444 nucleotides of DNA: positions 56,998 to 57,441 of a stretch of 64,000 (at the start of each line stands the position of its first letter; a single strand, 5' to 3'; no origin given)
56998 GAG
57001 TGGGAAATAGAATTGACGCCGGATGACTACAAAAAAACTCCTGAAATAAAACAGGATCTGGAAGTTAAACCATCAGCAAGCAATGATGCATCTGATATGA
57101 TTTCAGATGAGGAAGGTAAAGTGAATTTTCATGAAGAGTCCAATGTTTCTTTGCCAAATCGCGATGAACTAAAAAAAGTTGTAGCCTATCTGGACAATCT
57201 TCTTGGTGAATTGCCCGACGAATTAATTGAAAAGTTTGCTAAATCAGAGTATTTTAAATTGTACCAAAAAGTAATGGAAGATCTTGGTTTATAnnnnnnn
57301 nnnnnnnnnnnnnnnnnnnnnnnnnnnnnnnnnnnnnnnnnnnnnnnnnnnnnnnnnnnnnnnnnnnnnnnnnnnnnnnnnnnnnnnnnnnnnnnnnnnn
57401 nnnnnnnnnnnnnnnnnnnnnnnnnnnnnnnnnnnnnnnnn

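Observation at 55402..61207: Orphan fliM at the end of a four-gene operon of unknown proteins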

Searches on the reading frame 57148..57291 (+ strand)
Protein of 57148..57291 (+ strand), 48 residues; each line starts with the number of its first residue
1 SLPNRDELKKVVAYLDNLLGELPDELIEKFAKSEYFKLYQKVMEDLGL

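Call 39: find_related_loci(query=A4, collection=metagenome_contigs, flank=8000)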
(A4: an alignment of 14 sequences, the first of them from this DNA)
Query A4 (48 aa) in metagenome_contigs; peptide patterns used: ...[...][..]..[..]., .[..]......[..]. (x = any residue, [..] = any of these).
600 stretches matched a pattern (row limit reached: there are more); 194 encode a relative of the query (tblastn E <= 1e-3); the best 80 are kept; 80 distinct loci.
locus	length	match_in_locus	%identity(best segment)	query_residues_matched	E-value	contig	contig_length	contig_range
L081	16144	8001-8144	100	1-48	4e-28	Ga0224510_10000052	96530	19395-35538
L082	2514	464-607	96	1-48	2e-26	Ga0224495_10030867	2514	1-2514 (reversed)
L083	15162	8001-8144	88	1-48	1e-25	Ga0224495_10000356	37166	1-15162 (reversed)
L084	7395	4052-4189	83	3-48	2e-23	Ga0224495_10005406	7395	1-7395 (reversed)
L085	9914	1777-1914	83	3-48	3e-23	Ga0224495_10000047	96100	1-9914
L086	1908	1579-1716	74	3-48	1e-19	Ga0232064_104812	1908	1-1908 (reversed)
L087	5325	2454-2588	73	4-48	4e-19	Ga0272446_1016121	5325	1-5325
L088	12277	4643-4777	73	4-48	4e-19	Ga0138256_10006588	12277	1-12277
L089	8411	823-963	66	2-48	6e-19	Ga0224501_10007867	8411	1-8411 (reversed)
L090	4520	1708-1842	71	4-48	9e-19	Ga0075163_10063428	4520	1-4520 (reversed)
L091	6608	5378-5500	76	8-48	2e-18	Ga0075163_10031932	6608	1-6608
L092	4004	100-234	71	4-48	3e-18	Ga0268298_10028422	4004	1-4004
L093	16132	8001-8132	61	5-48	6e-16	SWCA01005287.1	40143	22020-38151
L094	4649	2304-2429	62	7-48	1e-15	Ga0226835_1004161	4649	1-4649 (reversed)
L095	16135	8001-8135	53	4-48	1e-14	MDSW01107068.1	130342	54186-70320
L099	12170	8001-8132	59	5-48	6e-14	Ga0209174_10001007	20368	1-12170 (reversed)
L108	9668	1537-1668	55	5-48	2e-13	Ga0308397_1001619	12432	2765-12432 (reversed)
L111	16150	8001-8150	54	1-48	2e-13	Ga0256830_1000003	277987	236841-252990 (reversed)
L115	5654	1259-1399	50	1-48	4e-13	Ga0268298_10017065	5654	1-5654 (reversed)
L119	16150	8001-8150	48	1-48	6e-13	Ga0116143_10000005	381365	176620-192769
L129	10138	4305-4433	60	5-47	2e-12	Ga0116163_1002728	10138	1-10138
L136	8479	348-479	52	5-48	4e-12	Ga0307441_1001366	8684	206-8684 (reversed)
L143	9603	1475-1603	53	5-47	4e-12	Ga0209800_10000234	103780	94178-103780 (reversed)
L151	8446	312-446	49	4-48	1e-11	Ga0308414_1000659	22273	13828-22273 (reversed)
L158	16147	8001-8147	51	1-48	1e-11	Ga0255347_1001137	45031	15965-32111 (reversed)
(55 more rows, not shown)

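Call 41: search_protein_families(library=pfam, proteins=[L093:8155-10395:+, L095:8145-10964:+, L099:8138-10420:+, L108:1687-3555:+, L115:1412-3976:+, L119:8155-10236:+, L129:4442-6421:+, L143:1612-3825:+, L151:433-2592:+, L088:4901-6523:+], max_evalue=0.01)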
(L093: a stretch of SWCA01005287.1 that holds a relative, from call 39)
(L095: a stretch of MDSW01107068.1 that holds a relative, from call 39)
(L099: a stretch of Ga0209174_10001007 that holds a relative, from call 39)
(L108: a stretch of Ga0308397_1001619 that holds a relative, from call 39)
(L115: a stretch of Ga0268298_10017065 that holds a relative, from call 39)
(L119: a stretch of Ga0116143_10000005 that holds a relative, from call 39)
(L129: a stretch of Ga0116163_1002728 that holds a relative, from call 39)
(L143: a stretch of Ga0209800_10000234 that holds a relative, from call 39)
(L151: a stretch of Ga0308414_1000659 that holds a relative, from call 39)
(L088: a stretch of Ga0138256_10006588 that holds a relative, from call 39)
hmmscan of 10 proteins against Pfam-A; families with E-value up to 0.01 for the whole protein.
L093:8155-10395:+ (746 aa): 4 families
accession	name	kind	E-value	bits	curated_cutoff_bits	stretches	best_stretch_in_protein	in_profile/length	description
PF13492.12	GAF_3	-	4e-09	37.4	27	1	283-414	2-121/129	GAF domain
PF01590.32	GAF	-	4.2e-09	37.5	22.4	1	460-593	3-130/133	GAF domain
PF13185.12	GAF_2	-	4.8e-09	37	28.6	1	459-596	4-135/136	GAF domain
PF00990.26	GGDEF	-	7.3e-06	26.3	23.8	1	616-743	15-146/161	Diguanylate cyclase, GGDEF domain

L095:8145-10964:+ (939 aa): 4 families
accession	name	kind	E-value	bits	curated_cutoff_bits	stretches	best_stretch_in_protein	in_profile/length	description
PF00990.26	GGDEF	-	2e-07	31.4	23.8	1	811-935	17-145/161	Diguanylate cyclase, GGDEF domain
PF13492.12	GAF_3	-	9.2e-06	26.5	27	1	475-615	1-128/129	GAF domain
PF01590.32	GAF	-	8.1e-05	23.6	22.4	1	652-786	1-130/133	GAF domain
PF07149.16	Pes-10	-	0.002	17.7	22.9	1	618-681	296-361/397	Pes-10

L099:8138-10420:+ (760 aa): 2 families
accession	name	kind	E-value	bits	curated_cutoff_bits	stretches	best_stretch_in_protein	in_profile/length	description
PF00990.26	GGDEF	-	4.4e-06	27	23.8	1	630-754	15-144/161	Diguanylate cyclase, GGDEF domain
PF13492.12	GAF_3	-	0.0018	19.1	27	0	315-427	17-119/129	GAF domain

L108:1687-3555:+ (622 aa): 1 family
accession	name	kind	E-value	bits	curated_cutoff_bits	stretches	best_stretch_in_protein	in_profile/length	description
PF00990.26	GGDEF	-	1.4e-08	35.2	23.8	1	492-618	15-145/161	Diguanylate cyclase, GGDEF domain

L115:1412-3976:+ (854 aa): 4 families
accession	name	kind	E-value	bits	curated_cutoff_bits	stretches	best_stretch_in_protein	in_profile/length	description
PF13185.12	GAF_2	-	2.8e-11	44.2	28.6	1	569-703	3-132/136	GAF domain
PF01590.32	GAF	-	9.3e-10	39.6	22.4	1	569-703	1-130/133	GAF domain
PF13492.12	GAF_3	-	4.4e-08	34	27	1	420-533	28-129/129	GAF domain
PF00990.26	GGDEF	-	2.4e-06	27.8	23.8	1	726-828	15-120/161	Diguanylate cyclase, GGDEF domain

L119:8155-10236:+ (693 aa): 3 families
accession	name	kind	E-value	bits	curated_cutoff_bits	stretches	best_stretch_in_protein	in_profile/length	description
PF00990.26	GGDEF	-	2e-08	34.6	23.8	1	562-687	11-142/161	Diguanylate cyclase, GGDEF domain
PF13185.12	GAF_2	-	0.00019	22.1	28.6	1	236-369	7-135/136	GAF domain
PF01590.32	GAF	-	0.00067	20.6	22.4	1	235-368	4-132/133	GAF domain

L129:4442-6421:+ (659 aa): 4 families
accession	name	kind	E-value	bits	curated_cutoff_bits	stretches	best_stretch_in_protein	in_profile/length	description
PF00990.26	GGDEF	-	2.5e-09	37.5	23.8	1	531-625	14-108/161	Diguanylate cyclase, GGDEF domain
PF13185.12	GAF_2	-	4.5e-06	27.4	28.6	1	198-335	3-135/136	GAF domain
PF01590.32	GAF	-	0.0017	19.3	22.4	1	199-335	2-133/133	GAF domain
PF13492.12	GAF_3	-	0.0069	17.2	27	0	285-336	78-128/129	GAF domain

L143:1612-3825:+ (737 aa): 1 family
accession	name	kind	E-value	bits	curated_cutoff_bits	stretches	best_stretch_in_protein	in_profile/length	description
PF00990.26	GGDEF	-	0.0017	18.6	23.8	1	611-722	16-132/161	Diguanylate cyclase, GGDEF domain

L151:433-2592:+ (719 aa): 4 families
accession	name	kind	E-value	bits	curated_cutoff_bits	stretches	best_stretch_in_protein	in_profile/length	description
PF01590.32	GAF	-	1.3e-06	29.4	22.4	0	349-391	91-131/133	GAF domain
PF13185.12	GAF_2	-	1.4e-06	29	28.6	1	321-393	63-135/136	GAF domain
PF00990.26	GGDEF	-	1.2e-05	25.6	23.8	1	590-710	16-141/161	Diguanylate cyclase, GGDEF domain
PF13492.12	GAF_3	-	0.00033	21.5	27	0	431-570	1-128/129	GAF domain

L088:4901-6523:+ (540 aa): 1 family
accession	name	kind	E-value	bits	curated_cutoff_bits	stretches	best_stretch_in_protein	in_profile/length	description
PF13492.12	GAF_3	-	0.00025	21.9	27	1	98-225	3-124/129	GAF domain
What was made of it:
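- On Diguanylate cyclase (GGDEF domain, PF00990), considered for B: Homologues in other loci pass the Pfam GGDEF cut-off at 25-37 bits (call 41).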

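Call 47: search_protein_families(library=pfam, proteins=[L158:970-1479:+, L158:1521-2090:+, L158:2068-3594:+, L158:3612-4493:+, L158:4534-5946:+, L158:5949-6353:+, L158:10115-10897:+, L136:512-1612:+, L136:1628-3220:+, L136:3217-4893:+], max_evalue=0.001)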
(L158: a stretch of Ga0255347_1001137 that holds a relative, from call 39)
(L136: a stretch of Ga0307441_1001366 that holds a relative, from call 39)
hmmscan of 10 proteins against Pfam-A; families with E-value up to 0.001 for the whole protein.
L158:970-1479:+ (169 aa): 1 family
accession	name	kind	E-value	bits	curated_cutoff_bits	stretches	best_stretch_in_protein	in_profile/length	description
PF00430.23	ATP-synt_B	-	1.7e-30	106.3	28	1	16-145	2-131/132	ATP synthase B/B' CF(0)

L158:1521-2090:+ (189 aa): 1 family
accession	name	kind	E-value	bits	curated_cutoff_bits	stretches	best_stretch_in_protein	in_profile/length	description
PF00213.23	OSCP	-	4.6e-50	170.5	22.3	1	6-176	1-172/172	ATP synthase delta (OSCP) subunit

L158:2068-3594:+ (508 aa): 4 families
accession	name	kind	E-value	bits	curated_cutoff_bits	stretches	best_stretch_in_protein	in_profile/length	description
PF00006.31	ATP-synt_ab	-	5.5e-83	278.2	29.5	1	153-369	1-213/213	ATP synthase alpha/beta family, nucleotide-binding domain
PF00306.32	ATP-synt_ab_C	-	1.7e-45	154.8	27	1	376-497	1-124/126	ATP synthase alpha/beta chain, C terminal domain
PF02874.29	ATP-synt_ab_N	-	4.1e-18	66.1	20.9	1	29-95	2-68/69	ATP synthase alpha/beta family, beta-barrel domain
PF06745.19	ATPase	-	0.00099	19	26.6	1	151-209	2-63/231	KaiC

L158:3612-4493:+ (293 aa): 1 family
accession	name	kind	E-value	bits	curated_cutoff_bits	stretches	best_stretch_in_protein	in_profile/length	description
PF00231.24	ATP-synt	-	5.4e-92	309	39.9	1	4-292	2-285/285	ATP synthase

L158:4534-5946:+ (470 aa): 3 families
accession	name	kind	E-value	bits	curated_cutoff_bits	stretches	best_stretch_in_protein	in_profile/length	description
PF00006.31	ATP-synt_ab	-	8.3e-73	245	29.5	1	136-349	1-213/213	ATP synthase alpha/beta family, nucleotide-binding domain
PF22919.1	ATP-synt_VA_C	-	5.2e-19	68.6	24.7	1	356-441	7-95/101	C-terminal domain of V and A type ATP synthase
PF02874.29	ATP-synt_ab_N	-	1.2e-17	64.6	20.9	1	8-79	1-69/69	ATP synthase alpha/beta family, beta-barrel domain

L158:5949-6353:+ (134 aa): 1 family
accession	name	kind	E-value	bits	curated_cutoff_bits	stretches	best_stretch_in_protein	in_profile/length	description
PF02823.21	ATP-synt_DE_N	-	6.9e-22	77.7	27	1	6-83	2-80/80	ATP synthase, Delta/Epsilon chain, beta-sandwich domain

L158:10115-10897:+ (260 aa): 1 family
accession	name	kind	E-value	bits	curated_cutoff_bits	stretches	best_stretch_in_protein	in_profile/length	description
PF03781.23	FGE-sulfatase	-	1.6e-29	103.8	23.3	2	40-151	24-120/255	Sulfatase-modifying factor enzyme 1-like domain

L136:512-1612:+ (366 aa): 0 families

L136:1628-3220:+ (530 aa): 1 family
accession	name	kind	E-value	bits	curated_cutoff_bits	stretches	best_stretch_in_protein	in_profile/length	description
PF01973.23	MptE-like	-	3e-16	60.1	34.6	1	182-327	25-170/171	6-hydroxymethylpterin diphosphokinase MptE-like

L136:3217-4893:+ (558 aa): 1 family
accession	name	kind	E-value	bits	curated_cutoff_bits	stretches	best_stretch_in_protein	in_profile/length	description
PF01973.23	MptE-like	-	1.3e-33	116.6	34.6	1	206-368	3-170/171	6-hydroxymethylpterin diphosphokinase MptE-like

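Call 80: search_protein_families(library=pfam, proteins=[L081:14497-16144:+, L119:13766-14695:+, L111:13709-14767:+], max_evalue=0.0001)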
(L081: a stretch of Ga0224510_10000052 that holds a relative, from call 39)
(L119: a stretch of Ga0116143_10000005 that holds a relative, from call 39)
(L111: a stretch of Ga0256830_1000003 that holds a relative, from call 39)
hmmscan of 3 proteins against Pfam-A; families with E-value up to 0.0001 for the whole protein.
L081:14497-16144:+ (549 aa): 0 families

L119:13766-14695:+ (309 aa): 2 families
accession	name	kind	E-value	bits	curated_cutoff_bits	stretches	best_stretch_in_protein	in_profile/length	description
PF13414.12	TPR_11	-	3.9e-08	33.3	26.8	0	180-211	7-38/42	TPR repeat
PF07719.23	TPR_2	-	3.1e-06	27.3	27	0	236-264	1-29/34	Tetratricopeptide repeat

L111:13709-14767:+ (352 aa): 1 family
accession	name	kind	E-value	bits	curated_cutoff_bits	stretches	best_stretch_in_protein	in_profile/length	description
PF00990.26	GGDEF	-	1.7e-06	28.3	23.8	1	192-333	6-161/161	Diguanylate cyclase, GGDEF domain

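Call 81: search_solved_structures(query=A4, max_evalue=10, show_alignments=2)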
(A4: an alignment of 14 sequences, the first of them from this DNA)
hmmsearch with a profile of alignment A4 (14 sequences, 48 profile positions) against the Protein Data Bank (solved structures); distinct sequences matched with E-value up to 10: 4.
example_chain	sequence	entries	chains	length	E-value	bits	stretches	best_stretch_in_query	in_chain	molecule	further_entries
9w1s_A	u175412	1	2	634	0.038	16.9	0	14-28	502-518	AT5G25930 protein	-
9wum_A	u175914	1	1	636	0.039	16.8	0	14-28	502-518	AT5G25930 protein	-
1qwr_A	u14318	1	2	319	1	12.3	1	26-40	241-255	Mannose-6-phosphate isomerase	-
1nml_A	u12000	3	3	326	1.9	11.4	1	3-24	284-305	di-haem cytochrome c peroxidase | Cytochrome c peroxidase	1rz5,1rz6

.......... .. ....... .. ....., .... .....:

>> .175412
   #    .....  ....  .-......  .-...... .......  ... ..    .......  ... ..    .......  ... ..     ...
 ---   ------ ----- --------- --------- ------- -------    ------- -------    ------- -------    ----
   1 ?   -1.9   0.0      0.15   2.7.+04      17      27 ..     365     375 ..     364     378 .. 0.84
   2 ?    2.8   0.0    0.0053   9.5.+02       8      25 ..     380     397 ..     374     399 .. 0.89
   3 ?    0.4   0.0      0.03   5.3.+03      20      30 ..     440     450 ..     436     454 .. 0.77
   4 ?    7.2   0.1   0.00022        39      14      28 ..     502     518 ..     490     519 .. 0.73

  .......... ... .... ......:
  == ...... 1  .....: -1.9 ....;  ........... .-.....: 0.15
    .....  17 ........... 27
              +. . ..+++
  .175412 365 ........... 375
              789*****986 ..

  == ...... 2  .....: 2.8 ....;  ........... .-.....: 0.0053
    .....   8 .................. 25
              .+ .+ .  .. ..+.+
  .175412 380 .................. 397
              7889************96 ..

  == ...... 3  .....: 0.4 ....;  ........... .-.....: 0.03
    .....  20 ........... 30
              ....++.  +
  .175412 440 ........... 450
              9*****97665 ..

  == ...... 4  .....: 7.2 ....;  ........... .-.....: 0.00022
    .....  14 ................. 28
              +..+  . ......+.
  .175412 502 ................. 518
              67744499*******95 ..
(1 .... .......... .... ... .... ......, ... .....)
